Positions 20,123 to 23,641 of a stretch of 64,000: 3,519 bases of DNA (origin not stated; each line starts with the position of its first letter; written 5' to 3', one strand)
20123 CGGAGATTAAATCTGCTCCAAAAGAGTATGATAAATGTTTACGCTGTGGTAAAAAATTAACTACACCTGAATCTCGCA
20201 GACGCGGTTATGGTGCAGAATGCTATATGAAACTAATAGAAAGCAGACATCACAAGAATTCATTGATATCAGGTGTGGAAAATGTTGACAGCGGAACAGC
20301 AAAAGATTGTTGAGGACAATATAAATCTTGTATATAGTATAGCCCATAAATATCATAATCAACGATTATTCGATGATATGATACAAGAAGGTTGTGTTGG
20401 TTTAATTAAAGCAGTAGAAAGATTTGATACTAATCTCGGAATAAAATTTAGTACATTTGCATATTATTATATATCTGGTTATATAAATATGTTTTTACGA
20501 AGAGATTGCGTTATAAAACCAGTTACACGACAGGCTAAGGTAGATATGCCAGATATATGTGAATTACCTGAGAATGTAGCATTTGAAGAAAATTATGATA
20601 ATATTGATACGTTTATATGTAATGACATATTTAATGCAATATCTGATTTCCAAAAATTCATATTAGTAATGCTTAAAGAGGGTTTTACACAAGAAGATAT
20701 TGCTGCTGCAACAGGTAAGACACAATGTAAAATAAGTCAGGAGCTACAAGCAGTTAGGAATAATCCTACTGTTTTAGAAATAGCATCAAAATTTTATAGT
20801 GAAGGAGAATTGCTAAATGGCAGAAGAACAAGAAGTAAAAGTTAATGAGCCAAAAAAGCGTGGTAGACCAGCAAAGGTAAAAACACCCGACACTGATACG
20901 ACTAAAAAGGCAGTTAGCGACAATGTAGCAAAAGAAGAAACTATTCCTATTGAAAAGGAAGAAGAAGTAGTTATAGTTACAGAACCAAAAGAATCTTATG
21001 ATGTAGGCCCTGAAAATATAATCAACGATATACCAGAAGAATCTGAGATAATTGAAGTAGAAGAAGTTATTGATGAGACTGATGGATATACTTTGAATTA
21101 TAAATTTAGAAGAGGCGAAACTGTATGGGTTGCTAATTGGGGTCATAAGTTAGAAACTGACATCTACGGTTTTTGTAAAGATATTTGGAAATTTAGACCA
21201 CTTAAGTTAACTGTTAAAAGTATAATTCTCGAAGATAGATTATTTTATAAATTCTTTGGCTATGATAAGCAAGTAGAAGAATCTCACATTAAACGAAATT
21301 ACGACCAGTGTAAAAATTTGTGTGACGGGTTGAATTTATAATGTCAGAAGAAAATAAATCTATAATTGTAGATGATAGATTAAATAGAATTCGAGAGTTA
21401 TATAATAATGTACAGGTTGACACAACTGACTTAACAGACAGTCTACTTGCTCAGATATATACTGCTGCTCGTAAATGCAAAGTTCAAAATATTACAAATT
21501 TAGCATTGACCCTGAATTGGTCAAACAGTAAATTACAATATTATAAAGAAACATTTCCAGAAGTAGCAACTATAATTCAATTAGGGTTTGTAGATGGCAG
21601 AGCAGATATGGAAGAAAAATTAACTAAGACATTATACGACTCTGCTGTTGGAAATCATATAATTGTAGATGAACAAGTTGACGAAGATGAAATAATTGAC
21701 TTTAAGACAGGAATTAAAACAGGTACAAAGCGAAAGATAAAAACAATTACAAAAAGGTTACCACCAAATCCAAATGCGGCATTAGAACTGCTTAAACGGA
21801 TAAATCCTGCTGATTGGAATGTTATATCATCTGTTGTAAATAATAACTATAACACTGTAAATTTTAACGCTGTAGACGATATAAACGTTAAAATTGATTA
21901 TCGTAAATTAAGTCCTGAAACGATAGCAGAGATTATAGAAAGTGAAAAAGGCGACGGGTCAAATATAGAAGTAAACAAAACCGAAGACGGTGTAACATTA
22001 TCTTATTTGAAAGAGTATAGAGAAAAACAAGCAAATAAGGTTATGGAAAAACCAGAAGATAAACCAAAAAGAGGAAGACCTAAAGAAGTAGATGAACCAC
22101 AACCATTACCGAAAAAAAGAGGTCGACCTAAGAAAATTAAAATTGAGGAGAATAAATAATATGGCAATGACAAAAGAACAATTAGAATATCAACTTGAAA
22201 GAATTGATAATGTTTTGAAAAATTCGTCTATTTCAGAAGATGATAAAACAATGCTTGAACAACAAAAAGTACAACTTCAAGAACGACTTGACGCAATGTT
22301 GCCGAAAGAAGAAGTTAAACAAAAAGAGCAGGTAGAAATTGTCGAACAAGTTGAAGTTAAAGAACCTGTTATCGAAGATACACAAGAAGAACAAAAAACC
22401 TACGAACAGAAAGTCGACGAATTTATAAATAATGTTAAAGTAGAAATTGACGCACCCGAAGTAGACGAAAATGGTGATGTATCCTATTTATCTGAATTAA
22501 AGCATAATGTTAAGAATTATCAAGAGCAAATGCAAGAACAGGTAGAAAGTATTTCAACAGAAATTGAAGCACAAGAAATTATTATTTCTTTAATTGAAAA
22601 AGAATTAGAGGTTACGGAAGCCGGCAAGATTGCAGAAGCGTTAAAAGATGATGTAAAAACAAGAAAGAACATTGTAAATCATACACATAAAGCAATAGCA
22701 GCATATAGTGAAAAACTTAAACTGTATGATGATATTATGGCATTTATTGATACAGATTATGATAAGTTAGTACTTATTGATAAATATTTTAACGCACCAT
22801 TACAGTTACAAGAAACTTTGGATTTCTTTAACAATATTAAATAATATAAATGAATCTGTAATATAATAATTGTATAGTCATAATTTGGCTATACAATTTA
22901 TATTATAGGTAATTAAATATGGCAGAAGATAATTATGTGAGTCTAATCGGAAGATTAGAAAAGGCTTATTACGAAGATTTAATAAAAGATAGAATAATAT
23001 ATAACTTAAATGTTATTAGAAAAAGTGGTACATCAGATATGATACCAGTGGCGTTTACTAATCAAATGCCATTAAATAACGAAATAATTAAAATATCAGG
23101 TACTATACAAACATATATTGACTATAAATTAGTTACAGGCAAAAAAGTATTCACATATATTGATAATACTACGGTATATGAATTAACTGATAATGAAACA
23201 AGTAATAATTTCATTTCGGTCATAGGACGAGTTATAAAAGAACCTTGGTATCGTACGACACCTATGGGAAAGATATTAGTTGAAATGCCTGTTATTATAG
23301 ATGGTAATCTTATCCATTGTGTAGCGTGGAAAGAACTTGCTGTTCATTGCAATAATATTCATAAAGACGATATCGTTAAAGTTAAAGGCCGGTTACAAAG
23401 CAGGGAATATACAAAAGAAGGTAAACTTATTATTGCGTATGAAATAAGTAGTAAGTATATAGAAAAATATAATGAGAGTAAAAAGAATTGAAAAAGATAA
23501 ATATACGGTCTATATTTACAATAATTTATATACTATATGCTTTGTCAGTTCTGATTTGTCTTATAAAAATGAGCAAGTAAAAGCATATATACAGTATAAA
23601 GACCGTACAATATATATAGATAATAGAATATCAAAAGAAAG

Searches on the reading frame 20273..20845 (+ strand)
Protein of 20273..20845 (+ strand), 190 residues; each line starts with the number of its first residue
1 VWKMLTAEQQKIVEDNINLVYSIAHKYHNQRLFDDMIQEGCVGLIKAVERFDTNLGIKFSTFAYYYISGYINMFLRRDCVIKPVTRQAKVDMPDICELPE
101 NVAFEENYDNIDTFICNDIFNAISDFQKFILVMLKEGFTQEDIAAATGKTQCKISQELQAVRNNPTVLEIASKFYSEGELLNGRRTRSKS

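Call 99: search_protein_families(library=pfam, proteins=[window:20273-20845:+], max_evalue=0.001)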
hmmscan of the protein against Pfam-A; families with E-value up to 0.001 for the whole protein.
window:20273-20845:+ (190 aa): 1 family
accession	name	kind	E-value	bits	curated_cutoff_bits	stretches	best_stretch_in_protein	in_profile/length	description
PF04542.20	Sigma70_r2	-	6.6e-15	55.1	24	1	13-77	2-67/71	Sigma-70 region 2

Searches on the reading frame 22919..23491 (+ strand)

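Call 99: search_protein_families(library=pfam, proteins=[window:22919-23491:+], max_evalue=0.001)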
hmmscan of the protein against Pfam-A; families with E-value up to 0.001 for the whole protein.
window:22919-23491:+ (190 aa): 2 families
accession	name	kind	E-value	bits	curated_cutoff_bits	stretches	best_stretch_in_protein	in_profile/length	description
PF00436.31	SSB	-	5e-08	33.4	26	1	97-179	2-99/104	Single-strand binding protein family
PF01336.31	tRNA_anti-codon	-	0.0002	21.7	27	0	132-176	29-67/75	OB-fold nucleic acid binding domain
